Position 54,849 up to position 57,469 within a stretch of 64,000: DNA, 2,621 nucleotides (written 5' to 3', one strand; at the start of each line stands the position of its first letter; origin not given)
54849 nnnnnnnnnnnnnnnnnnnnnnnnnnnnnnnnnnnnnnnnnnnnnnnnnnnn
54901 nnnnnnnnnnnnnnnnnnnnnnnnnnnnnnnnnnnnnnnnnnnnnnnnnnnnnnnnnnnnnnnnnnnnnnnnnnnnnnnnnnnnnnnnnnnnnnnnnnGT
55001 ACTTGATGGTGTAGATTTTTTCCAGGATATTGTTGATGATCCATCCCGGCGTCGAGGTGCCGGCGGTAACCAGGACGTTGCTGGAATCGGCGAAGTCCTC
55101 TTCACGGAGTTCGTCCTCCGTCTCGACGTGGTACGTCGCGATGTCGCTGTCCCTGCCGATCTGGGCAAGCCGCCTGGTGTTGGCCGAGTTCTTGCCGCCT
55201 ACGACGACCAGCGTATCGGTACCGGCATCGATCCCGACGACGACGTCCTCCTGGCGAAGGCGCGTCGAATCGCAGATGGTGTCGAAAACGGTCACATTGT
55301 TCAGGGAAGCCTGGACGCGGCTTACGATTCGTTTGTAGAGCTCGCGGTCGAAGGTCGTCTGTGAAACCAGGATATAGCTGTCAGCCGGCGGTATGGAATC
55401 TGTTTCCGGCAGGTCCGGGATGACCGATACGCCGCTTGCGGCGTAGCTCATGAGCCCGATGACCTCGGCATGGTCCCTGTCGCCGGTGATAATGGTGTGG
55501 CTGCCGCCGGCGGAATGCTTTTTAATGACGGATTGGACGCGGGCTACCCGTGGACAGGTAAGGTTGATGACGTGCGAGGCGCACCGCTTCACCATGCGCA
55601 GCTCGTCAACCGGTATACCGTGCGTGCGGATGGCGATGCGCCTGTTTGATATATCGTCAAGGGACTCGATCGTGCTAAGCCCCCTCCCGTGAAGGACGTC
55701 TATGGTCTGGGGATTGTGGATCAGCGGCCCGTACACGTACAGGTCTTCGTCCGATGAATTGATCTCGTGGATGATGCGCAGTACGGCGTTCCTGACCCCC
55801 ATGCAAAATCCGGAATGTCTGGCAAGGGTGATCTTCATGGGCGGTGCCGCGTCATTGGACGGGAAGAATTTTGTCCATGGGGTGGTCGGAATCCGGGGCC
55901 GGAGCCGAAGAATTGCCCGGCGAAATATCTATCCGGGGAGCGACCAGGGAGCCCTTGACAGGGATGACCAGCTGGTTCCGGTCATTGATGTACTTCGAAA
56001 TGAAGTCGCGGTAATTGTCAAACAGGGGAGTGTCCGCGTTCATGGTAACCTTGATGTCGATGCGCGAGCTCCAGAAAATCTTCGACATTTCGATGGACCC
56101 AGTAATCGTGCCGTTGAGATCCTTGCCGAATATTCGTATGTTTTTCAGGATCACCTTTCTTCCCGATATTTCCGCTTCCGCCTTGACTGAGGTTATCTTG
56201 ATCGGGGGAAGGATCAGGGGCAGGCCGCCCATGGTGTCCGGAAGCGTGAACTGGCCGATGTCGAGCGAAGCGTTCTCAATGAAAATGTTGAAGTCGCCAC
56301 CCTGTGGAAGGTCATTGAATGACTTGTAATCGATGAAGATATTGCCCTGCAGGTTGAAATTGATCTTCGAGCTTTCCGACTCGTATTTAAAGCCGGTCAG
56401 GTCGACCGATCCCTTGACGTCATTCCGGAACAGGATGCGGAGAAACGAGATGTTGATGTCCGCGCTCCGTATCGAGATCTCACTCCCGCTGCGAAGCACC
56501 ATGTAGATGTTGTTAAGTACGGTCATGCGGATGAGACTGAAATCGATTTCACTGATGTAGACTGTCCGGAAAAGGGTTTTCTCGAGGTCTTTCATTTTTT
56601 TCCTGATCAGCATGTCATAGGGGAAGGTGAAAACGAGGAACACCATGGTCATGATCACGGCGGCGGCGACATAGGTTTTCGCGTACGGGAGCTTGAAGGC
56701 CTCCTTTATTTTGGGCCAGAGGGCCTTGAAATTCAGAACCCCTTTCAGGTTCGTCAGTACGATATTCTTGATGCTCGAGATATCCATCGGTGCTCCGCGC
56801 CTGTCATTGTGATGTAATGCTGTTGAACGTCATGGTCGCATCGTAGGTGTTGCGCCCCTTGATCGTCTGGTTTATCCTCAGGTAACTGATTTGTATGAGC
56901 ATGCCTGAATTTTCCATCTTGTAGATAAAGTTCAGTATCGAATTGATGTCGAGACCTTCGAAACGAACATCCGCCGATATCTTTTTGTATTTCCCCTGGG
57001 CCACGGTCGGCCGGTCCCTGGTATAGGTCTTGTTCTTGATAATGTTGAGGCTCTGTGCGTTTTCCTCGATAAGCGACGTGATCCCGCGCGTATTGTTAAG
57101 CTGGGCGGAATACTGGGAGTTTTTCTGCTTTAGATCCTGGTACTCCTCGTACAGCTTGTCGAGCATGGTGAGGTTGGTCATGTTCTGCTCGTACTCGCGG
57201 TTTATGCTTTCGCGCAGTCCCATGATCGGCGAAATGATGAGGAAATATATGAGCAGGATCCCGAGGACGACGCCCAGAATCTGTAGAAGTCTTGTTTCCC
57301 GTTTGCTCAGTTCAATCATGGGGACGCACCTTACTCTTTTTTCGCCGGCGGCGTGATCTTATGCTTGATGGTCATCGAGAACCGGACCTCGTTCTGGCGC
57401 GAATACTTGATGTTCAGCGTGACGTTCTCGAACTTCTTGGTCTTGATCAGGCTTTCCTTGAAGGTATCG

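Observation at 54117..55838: IspH (last MEP-pathway enzyme) fused to a polytopic UbiA-like membrane domain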

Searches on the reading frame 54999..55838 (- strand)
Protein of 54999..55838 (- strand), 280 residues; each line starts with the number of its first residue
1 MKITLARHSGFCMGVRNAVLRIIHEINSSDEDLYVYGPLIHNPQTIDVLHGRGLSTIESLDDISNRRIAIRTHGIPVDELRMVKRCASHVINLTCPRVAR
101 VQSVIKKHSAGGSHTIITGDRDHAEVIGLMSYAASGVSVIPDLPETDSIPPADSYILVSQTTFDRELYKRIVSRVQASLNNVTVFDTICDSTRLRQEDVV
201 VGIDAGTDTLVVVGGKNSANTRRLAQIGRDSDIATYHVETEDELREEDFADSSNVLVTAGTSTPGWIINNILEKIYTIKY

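Call 63: find_homologous_proteins(query=window:54999-55838:-, max_evalue=1e-40)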
Query window:54999-55838:- (280 aa): 1468 proteins with E <= 1e-40 among 4061 candidates; the best 120 are listed.
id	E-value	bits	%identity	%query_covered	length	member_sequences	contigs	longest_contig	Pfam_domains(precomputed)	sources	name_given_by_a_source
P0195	1.4e-124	433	69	99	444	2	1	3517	PF02401.24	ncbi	ncbi:MAG: 4-hydroxy-3-methylbut-2-enyl diphosphate reductase, partial [Chrysiogenales bacterium]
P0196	1.1e-110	387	63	100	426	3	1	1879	PF02401.24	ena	-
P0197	3.5e-110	386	63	100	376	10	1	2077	PF02401.24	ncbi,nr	ncbi:MAG TPA: 4-hydroxy-3-methylbut-2-enyl diphosphate reductase, partial [Spirochaetota bacterium]|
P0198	1.2e-109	384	63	100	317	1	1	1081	PF02401.24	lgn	-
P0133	3.1e-107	376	60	100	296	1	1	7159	PF02401.24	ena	-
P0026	1.8e-95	337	57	96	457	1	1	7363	PF02401.24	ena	-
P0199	8.6e-95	335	56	100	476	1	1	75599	PF02401.24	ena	-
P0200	8.0e-91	322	55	96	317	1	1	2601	PF02401.24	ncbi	-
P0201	5.5e-89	316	52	100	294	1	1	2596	PF02401.24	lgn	-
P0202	9.5e-88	312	58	86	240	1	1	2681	PF02401.24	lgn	-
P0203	2.6e-84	301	48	100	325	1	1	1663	PF02401.24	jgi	jgi:(E)-4-hydroxy-3-methyl-but-2-enyl pyrophosphate reductase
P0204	1.6e-82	295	50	100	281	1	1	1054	PF02401.24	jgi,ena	-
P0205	1.6e-82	295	64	77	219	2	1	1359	PF02401.24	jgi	-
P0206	4.6e-81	290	61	79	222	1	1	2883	PF02401.24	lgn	-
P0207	4.1e-80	287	50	97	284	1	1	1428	PF02401.24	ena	-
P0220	1.6e-65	239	43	99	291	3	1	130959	PF02401.24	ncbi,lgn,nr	ncbi:MAG: 4-hydroxy-3-methylbut-2-enyl diphosphate reductase [Spirochaetes bacterium]|nr:4-hydroxy-3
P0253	7.7e-62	227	42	97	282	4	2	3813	PF02401.24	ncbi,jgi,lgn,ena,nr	ncbi:MAG TPA: 4-hydroxy-3-methylbut-2-enyl diphosphate reductase [Spirochaetota bacterium]|nr:4-hydr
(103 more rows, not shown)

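Call 64: find_encoding_contigs(protein=P0220, flank=3000, max_places=4)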
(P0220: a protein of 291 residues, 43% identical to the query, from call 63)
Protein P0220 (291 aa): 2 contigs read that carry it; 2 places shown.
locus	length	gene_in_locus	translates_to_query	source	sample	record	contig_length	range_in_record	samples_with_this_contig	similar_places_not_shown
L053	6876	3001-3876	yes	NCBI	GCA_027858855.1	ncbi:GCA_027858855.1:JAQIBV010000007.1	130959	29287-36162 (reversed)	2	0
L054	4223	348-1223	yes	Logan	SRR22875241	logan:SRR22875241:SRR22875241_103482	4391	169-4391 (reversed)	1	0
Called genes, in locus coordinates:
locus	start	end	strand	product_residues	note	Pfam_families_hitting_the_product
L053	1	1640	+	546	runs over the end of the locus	PF11104:PilM_2, PF05137:PilN (faint), PF06723:MreB_Mbl (faint), PF14450:FtsA (weak)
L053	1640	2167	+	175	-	PF04612:T2SSM (weak)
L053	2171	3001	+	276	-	-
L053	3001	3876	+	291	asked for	PF02401:LYTB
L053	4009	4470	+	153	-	PF00885:DMRL_synthase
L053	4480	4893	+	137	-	PF01029:NusB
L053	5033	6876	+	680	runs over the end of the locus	PF13432:TPR_16 (weak), PF23914:TPR_CcmH_CycH (weak), PF13432:TPR_16 (weak), PF14559:TPR_19 (weak), PF13414:TPR_11, PF13424:TPR_12 (weak), PF13429:TPR_15 (weak), PF00515:TPR_1 (weak), +28 more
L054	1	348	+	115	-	?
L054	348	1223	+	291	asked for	PF02401:LYTB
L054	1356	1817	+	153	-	PF00885:DMRL_synthase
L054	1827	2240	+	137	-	PF01029:NusB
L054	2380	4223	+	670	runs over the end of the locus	?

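Call 65: find_encoding_contigs(protein=P0253, flank=3000, max_places=4)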
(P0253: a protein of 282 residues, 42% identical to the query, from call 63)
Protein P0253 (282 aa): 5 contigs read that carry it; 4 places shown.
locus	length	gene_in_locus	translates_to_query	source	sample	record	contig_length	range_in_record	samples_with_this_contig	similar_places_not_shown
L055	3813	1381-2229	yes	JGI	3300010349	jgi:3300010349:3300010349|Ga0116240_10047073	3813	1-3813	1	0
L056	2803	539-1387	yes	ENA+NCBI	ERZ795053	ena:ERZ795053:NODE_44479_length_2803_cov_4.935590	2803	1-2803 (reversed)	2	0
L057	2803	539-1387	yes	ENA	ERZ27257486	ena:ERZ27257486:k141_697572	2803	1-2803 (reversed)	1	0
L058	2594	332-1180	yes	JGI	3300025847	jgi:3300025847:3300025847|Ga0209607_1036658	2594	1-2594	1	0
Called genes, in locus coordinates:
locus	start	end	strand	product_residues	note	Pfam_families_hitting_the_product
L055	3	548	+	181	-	?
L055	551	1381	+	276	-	-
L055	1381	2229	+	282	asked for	PF02401:LYTB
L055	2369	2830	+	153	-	PF00885:DMRL_synthase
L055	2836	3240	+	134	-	PF01029:NusB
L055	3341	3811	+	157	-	?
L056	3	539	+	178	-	?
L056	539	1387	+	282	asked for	PF02401:LYTB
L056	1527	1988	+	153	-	PF00885:DMRL_synthase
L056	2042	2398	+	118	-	PF01029:NusB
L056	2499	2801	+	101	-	?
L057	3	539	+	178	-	?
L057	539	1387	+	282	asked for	PF02401:LYTB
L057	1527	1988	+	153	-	PF00885:DMRL_synthase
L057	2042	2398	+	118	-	PF01029:NusB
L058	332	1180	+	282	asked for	PF02401:LYTB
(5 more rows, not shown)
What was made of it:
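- Closest known: Stand-alone IspH of sister spirochaete lineages. Same: Same genomic slot directly after gspL-gspM-orfN (calls 64, 65).
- Sister spirochaete lineages carry a stand-alone 282-291-aa ispH at the same position after gspL-gspM-orfN (calls 64, 65).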

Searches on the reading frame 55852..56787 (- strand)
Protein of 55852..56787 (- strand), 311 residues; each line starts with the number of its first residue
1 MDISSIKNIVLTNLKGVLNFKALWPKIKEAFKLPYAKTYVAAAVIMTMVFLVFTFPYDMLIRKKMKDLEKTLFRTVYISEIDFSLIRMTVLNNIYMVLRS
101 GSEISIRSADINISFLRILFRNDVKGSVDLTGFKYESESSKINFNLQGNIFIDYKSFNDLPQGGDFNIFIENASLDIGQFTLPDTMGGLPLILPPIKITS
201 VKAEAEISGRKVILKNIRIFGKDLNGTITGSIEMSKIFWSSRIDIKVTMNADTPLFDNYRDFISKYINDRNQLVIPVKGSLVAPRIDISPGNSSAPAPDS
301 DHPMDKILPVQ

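Call 51: search_protein_families(library=pfam, proteins=[window:55852-56787:-], max_evalue=0.01)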
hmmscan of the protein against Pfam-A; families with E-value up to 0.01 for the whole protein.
window:55852-56787:- (311 aa): 1 family
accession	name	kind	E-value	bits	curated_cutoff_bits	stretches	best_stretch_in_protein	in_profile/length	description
PF05359.17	DUF748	-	0.0037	15.8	50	1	37-198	16-182/1037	Domain of Unknown Function (DUF748)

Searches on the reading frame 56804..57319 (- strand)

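Call 51: search_protein_families(library=pfam, proteins=[window:56804-57319:-], max_evalue=0.01)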
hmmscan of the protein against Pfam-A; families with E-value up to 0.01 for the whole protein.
window:56804-57319:- (171 aa): 1 family
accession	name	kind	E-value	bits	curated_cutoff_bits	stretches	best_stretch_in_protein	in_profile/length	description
PF04612.17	T2SSM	-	6.9e-12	46.3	27.8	1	4-138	11-132/160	Type II secretion system (T2SS), protein M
